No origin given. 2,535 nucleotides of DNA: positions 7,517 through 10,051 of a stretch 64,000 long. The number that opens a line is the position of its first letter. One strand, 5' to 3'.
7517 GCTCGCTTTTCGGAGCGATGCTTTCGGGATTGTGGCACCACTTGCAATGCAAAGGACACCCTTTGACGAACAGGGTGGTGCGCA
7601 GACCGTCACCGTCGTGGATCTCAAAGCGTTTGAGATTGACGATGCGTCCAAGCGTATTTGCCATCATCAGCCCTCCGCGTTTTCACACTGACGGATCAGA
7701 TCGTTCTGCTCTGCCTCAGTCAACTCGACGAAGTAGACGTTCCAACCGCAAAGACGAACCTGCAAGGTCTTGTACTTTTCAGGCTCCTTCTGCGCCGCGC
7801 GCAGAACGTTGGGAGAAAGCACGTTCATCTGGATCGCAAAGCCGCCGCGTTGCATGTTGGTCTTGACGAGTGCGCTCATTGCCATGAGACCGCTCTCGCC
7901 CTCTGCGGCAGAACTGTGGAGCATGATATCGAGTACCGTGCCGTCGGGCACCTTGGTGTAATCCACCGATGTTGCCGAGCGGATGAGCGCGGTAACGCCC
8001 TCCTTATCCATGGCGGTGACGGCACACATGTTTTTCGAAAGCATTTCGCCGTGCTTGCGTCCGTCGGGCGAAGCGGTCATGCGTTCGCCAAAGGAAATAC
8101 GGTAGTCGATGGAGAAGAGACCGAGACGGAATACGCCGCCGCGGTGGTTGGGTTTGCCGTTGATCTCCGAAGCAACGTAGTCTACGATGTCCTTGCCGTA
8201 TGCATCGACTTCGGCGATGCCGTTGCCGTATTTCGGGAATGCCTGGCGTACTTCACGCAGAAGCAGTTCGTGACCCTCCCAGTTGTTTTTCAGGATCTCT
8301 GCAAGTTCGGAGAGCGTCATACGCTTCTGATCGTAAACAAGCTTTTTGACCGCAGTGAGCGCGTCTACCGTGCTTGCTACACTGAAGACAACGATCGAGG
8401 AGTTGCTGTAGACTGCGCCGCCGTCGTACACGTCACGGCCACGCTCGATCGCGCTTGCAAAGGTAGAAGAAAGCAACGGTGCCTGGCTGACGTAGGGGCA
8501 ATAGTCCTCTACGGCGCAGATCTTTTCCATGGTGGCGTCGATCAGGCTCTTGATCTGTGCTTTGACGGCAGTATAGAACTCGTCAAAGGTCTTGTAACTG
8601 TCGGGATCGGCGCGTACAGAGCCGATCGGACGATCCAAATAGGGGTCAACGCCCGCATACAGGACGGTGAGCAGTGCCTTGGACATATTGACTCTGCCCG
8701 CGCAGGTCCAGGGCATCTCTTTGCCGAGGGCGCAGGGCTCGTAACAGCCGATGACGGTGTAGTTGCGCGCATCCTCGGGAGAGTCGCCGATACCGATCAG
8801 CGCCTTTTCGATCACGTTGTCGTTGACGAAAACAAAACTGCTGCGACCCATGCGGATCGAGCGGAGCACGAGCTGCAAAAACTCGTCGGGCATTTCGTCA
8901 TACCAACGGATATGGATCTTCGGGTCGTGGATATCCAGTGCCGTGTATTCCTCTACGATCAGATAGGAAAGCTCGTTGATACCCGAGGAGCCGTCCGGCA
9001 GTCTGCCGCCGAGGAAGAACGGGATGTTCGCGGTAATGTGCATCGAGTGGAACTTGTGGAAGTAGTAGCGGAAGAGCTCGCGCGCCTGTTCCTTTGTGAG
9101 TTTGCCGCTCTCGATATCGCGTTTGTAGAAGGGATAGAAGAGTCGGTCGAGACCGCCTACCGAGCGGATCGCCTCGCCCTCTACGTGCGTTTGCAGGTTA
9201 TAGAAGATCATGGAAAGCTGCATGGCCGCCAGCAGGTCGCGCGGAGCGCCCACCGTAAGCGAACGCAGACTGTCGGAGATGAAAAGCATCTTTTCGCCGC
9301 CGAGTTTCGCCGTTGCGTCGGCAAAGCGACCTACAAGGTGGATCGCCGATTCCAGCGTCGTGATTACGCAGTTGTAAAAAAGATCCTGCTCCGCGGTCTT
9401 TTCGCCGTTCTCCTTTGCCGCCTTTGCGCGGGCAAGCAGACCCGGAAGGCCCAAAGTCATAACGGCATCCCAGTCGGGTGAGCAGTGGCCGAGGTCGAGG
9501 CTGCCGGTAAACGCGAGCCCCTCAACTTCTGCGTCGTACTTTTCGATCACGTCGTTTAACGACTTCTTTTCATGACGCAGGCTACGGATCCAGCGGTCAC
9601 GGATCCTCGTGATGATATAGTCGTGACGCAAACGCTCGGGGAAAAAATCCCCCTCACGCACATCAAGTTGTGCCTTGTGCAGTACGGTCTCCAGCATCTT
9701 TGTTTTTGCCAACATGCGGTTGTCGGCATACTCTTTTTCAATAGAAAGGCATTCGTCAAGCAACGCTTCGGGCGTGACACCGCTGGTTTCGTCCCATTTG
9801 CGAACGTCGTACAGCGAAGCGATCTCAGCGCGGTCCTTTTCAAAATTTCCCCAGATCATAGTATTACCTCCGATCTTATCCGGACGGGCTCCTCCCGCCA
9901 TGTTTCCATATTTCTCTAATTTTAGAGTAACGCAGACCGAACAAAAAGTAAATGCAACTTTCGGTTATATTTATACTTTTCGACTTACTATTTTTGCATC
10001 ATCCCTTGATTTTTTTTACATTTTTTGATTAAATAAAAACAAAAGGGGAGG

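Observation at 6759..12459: Compact, unassigned glycyl-radical enzyme plus activase, bracketed by an AraC regulator and a PutP-type symporter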

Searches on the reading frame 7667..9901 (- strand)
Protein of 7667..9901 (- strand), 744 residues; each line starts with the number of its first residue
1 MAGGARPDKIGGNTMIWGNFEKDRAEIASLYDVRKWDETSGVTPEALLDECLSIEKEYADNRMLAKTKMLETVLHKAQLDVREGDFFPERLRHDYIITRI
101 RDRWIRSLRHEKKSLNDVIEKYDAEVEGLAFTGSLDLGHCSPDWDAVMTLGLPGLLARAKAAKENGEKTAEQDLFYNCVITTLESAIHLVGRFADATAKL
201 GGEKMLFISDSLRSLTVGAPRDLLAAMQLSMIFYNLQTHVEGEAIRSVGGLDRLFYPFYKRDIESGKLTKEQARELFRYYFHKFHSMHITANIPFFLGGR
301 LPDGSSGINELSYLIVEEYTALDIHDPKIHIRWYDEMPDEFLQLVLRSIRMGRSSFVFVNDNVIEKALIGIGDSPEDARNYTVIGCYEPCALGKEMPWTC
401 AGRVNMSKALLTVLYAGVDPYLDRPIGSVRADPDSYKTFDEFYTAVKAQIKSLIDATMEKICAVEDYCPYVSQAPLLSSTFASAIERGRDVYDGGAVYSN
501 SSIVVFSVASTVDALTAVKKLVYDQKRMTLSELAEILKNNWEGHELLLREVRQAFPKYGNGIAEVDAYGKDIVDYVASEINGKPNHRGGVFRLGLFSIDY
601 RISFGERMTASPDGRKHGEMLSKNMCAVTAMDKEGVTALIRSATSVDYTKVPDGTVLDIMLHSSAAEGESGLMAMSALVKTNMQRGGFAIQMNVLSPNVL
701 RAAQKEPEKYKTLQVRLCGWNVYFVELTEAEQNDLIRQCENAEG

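Call 3: search_protein_families(library=pfam, proteins=[window:7667-9901:-])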
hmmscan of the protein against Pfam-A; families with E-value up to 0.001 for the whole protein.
window:7667-9901:- (744 aa): 2 families
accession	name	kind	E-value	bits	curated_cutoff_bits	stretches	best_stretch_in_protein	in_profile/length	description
PF02901.20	PFL-like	-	9.7e-106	355.3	24.3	1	111-605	122-647/647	Pyruvate formate lyase-like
PF01228.26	Gly_radical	-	3.9e-20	72.8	22.2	1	623-725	3-106/106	Glycine radical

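Call 4: search_protein_families(library=ncbifam, proteins=[window:7667-9901:-])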
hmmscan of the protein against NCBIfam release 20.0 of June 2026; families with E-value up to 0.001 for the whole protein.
window:7667-9901:- (744 aa): 12 families
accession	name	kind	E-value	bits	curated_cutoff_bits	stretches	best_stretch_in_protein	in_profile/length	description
TIGR01774.1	PFL2-3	subfamily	2.8e-106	356.6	678.2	1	143-740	161-783/786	formate C-acetyltransferase/glycerol dehydratase family glycyl radical enzyme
NF043068.1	glycl_HYPD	equivalog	2.3e-94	317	1100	1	203-741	231-782/784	trans-4-hydroxy-L-proline dehydratase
NF048009.1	SfplDhtHpfGKleb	equivalog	1e-91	308.3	1000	1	137-740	182-821/824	(2S)-3-sulfopropanediol dehydratase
TIGR04394.1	choline_CutC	equivalog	1.6e-78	265.1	1050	1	138-737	158-782/789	choline trimethylamine-lyase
NF007437.0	PRK09983.1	equivalog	3e-76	257.1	1109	1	137-740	154-762/765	formate C-acetyltransferase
NF048011.1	SfplDhtHpsGDes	equivalog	5.3e-75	253.2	1000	1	143-741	189-819/821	(2S)-3-sulfopropanediol dehydratase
NF033715.1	glycyl_HPDL_Lrg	equivalog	2.1e-54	184.7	1150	2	556-740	714-898/901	4-hydroxyphenylacetate decarboxylase large subunit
NF033718.1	indole_decarb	equivalog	4.9e-47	160.7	1100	1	138-740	215-865/868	indoleacetate decarboxylase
TIGR01255.1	pyr_form_ly_1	equivalog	5.3e-25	88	994.2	1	226-738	239-738/744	formate C-acetyltransferase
NF038360.1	rad_fix_GrcA3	exception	2.6e-12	46.6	158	1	677-737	11-71/78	autonomous glycyl radical cofactor GrcA3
NF008341.1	PRK11127.1-1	equivalog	2.2e-11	43.6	145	1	679-737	15-73/80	autonomous glycyl radical cofactor GrcA2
TIGR04365.1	spare_glycyl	equivalog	8.3e-08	32.6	170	1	682-737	64-119/126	autonomous glycyl radical cofactor GrcA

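Call 5: search_solved_structures(query=window:7667-9901:-, max_evalue=0.001, show_alignments=2)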
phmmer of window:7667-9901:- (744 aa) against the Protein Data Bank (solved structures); distinct sequences matched with E-value up to 0.001: 37.
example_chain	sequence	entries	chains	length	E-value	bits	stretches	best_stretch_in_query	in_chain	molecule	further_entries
1r8w_A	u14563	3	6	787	6.2e-81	276.3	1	137-741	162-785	glycerol dehydratase | B12-independent glycerol dehydratase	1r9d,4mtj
6vxc_A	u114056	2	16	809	2.7e-76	260.9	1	235-740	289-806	Trans-4-hydroxy-L-proline dehydratase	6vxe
2f3o_A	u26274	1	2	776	4.1e-76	260.3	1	158-738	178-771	pyruvate formate-lyase 2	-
8iof_A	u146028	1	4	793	1.2e-69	238.9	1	137-740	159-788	Benzylsuccinate synthase alpha subunit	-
9f3w_A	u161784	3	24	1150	3.1e-68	234.3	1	138-737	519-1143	Choline trimethylamine-lyase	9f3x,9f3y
5fay_A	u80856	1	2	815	3.7e-68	234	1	139-737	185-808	Choline trimethylamine-lyase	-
9ht9_A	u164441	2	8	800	4.1e-68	233.9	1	171-737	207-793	Choline trimethylamine-lyase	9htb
9r0v_A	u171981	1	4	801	4.1e-68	233.9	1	171-737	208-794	Choline trimethylamine-lyase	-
6vue_A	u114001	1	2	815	4.3e-68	233.8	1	171-737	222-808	Choline trimethylamine-lyase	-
5fau_A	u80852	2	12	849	4.9e-68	233.6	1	171-737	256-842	Choline trimethylamine-lyase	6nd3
9rco_A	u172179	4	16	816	5.1e-68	233.6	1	136-740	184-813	Glycyl radical protein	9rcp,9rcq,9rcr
5fav_A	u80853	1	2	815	1.1e-67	232.4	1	171-737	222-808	Choline trimethylamine-lyase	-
5faw_A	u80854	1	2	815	2.1e-67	231.5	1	171-737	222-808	Choline trimethylamine-lyase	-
5kdp_A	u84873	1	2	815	2.9e-67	231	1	171-737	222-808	Choline trimethylamine-lyase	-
5a0z_A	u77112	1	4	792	5.1e-66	226.9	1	138-737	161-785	CHOLINE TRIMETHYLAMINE LYASE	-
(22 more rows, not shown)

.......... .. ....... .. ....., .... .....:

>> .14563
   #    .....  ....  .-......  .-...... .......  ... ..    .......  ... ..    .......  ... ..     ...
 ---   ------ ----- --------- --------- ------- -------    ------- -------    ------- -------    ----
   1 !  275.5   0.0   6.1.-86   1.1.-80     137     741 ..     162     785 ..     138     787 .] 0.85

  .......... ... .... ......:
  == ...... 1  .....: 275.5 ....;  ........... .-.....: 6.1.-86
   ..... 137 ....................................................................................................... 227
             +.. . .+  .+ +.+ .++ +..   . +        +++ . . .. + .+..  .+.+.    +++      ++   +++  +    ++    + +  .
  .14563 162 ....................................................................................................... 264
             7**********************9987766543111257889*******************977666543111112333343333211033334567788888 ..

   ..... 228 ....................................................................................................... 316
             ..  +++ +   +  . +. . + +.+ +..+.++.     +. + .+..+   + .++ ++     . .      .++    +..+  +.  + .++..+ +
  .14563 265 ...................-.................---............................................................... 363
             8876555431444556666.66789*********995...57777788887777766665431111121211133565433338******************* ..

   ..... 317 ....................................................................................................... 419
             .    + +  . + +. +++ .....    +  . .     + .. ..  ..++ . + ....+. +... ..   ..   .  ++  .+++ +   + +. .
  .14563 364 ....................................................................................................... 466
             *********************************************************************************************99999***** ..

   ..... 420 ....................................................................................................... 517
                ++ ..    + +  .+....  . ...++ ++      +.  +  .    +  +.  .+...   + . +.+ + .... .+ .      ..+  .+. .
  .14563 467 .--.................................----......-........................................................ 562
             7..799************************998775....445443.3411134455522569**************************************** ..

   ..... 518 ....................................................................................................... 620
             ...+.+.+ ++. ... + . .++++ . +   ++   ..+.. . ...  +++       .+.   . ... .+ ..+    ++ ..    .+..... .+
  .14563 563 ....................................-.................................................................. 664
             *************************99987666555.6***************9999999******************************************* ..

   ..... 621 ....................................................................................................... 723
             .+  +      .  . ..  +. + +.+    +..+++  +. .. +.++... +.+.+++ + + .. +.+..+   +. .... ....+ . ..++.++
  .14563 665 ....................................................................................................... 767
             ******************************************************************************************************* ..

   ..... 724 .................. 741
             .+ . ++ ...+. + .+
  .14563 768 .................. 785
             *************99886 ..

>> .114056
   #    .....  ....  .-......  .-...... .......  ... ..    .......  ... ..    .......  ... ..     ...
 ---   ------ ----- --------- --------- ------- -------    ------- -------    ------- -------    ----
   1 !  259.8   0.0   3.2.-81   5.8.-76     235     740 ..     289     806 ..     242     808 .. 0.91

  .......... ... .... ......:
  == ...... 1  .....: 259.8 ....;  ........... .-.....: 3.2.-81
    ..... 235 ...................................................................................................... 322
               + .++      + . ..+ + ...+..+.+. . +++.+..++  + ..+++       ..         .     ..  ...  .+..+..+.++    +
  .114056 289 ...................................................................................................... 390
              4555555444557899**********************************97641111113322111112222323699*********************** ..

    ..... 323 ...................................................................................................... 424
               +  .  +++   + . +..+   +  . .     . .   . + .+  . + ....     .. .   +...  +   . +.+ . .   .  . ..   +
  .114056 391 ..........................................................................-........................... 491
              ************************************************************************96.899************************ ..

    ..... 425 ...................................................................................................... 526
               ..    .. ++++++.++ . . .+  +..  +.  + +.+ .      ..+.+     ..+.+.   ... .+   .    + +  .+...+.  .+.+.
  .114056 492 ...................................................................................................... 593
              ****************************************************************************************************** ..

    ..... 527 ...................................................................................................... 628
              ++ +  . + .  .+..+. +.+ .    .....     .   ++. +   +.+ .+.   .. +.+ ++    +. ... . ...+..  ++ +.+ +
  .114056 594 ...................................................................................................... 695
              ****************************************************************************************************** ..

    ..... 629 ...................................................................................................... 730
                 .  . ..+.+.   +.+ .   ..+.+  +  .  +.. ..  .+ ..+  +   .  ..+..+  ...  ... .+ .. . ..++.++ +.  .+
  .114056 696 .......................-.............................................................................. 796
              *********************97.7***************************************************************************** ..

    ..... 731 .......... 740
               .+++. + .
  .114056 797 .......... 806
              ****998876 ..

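Call 6: find_homologous_proteins(query=window:7667-9859:-, max_evalue=1e-30)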
Query window:7667-9859:- (730 aa): 208 proteins with E <= 1e-30 among 8000 candidates; the best 120 are listed.
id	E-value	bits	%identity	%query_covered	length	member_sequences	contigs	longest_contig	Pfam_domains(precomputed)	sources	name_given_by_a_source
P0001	0.0e+0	1663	100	100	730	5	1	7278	PF02901.21,PF01228.27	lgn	-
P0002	0.0e+0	1473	88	100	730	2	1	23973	PF02901.21,PF01228.27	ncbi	-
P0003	0.0e+0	1308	78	100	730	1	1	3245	PF02901.21,PF01228.27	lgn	-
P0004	0.0e+0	1111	67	100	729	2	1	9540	PF02901.21,PF01228.27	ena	-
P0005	0.0e+0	1105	68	100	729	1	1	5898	PF02901.21,PF02807.21,PF01228.27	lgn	-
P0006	0.0e+0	1097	65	100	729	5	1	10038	PF02901.21,PF01228.27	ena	-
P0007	0.0e+0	1090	66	100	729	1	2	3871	PF02901.21,PF01228.27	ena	-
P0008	0.0e+0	1088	66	100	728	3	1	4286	PF02901.21,PF01228.27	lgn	-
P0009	0.0e+0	1086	65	100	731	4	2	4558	PF02901.21,PF01228.27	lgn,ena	-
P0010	0.0e+0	1083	65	100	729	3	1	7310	PF02901.21,PF01228.27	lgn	-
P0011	0.0e+0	1081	65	100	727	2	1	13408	PF02901.21,PF01228.27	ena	-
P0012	0.0e+0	1075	65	100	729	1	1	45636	PF02901.21,PF01228.27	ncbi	-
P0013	0.0e+0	1074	65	100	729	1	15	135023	PF02901.21,PF01228.27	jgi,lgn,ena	-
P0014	0.0e+0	1074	64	100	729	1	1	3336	PF02901.21,PF01228.27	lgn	-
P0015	0.0e+0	1070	65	100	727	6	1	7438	PF02901.21,PF01228.27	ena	-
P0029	8.9e-267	905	57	100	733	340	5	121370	PF02901.21,PF01228.27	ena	-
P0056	1.8e-178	614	43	98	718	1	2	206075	PF02901.21,PF01228.27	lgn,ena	-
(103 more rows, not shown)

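Call 9: find_encoding_contigs(protein=P0001, flank=10000, max_places=4)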
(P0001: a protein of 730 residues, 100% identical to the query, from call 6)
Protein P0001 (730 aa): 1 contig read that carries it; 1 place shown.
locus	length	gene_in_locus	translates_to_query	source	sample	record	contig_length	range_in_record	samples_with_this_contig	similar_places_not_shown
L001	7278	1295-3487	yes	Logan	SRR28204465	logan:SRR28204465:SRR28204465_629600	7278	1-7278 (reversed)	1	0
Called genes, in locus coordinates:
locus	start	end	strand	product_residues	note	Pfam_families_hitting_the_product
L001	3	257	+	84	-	?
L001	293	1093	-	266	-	PF00165:HTH_AraC (weak), PF12833:HTH_18, PF00165:HTH_AraC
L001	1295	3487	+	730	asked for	PF02901:PFL-like, PF01228:Gly_radical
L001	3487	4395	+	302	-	PF13353:Fer4_12 (weak), PF04055:Radical_SAM, PF12838:Fer4_7, PF00037:Fer4 (weak), PF12837:Fer4_6 (weak), PF13187:Fer4_9 (weak), PF13237:Fer4_10 (weak), PF13353:Fer4_12 (weak), +2 more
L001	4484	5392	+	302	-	PF00701:DHDPS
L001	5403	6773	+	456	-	PF13088:BNR_2 (weak)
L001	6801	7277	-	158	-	?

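Call 10: find_encoding_contigs(protein=P0002, flank=10000, max_places=4)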
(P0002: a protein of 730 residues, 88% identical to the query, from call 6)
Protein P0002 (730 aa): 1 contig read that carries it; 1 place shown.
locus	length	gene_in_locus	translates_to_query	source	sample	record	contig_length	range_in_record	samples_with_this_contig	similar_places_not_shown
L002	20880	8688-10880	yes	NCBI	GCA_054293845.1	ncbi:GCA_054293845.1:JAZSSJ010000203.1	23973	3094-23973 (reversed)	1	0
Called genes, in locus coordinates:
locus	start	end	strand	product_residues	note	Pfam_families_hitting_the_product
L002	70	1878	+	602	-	PF04932:Wzy_C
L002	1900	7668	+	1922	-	PF13306:LRR_5, PF13855:LRR_8 (faint), PF13306:LRR_5, PF07833:Cu_amine_oxidN1, PF00404:Dockerin_1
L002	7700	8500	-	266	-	PF00165:HTH_AraC (weak), PF12833:HTH_18, PF00165:HTH_AraC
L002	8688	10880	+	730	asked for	PF02901:PFL-like, PF01228:Gly_radical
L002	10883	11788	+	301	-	PF13353:Fer4_12 (weak), PF04055:Radical_SAM, PF00037:Fer4 (weak), PF12837:Fer4_6 (weak), PF12838:Fer4_7, PF13187:Fer4_9 (weak), PF13237:Fer4_10, PF14697:Fer4_21 (weak), +1 more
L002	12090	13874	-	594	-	PF00664:ABC_membrane, PF00005:ABC_tran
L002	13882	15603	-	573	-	PF00664:ABC_membrane, PF00005:ABC_tran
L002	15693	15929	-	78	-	-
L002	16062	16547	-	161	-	PF13240:Zn_Ribbon_1 (weak), PF13248:Zn_ribbon_3 (weak), PF13828:DUF4190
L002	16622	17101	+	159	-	PF03167:UDG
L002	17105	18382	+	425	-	PF02127:Peptidase_M18, PF05343:Peptidase_M42 (faint)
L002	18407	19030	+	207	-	PF02525:Flavodoxin_2 (weak), PF03358:FMN_red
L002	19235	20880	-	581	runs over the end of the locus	PF02690:Na_Pi_cotrans, PF01895:PhoU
